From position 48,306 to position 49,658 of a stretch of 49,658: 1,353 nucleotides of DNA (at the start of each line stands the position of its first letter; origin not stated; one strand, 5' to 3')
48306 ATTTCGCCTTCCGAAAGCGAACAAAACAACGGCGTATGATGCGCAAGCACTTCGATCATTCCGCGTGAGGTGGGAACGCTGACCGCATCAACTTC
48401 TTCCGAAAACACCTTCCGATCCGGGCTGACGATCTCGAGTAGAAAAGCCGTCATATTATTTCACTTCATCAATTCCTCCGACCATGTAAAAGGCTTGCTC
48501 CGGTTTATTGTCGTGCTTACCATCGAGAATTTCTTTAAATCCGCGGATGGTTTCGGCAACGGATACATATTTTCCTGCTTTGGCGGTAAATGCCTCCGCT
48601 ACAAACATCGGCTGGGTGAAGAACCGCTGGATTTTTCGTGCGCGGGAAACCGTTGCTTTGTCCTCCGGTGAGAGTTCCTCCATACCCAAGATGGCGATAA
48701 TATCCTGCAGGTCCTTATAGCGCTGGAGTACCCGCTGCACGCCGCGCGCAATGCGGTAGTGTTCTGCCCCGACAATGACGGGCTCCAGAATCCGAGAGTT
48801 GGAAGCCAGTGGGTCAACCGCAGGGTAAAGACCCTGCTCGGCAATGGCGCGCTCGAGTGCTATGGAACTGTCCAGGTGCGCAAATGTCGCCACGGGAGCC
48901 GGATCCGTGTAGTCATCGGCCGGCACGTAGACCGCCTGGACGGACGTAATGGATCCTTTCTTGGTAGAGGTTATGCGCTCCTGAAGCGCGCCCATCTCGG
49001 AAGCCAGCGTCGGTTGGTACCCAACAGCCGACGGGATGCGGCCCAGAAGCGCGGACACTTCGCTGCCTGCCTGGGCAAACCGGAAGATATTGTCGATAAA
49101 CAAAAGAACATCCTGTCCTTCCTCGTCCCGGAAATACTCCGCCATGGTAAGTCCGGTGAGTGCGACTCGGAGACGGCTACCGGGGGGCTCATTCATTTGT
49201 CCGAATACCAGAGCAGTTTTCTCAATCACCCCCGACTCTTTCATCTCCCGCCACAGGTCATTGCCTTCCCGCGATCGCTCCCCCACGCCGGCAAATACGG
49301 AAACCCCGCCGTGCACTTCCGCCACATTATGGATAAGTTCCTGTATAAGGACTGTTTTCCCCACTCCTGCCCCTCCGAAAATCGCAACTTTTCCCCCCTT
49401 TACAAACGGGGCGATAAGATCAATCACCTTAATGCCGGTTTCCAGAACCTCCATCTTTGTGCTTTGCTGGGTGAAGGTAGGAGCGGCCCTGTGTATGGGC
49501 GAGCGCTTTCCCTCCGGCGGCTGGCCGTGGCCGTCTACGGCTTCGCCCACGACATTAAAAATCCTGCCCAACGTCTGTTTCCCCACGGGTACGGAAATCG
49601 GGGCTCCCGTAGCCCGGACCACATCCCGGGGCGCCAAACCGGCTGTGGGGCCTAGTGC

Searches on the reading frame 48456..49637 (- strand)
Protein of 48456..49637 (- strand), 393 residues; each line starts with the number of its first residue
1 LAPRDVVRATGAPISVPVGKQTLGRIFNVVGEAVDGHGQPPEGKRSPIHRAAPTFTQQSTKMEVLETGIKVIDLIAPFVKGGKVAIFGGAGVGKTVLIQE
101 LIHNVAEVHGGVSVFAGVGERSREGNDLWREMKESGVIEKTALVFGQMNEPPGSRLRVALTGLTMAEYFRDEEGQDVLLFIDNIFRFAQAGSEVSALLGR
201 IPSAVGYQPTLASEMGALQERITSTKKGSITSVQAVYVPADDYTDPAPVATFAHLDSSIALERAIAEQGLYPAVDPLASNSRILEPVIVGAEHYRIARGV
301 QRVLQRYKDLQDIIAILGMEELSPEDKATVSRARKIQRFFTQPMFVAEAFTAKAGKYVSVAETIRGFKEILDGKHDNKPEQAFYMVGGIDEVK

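Call 86: search_protein_families(library=pfam, proteins=[window:48456-49637:-], max_evalue=0.0001)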
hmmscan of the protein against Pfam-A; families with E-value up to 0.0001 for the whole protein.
window:48456-49637:- (393 aa): 2 families
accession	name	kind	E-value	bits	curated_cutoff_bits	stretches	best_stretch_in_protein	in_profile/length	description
PF00006.31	ATP-synt_ab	-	1.5e-76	257.2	29.5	1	68-281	1-213/213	ATP synthase alpha/beta family, nucleotide-binding domain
PF22919.1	ATP-synt_VA_C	-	2.6e-14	53.5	24.7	1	289-373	8-95/101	C-terminal domain of V and A type ATP synthase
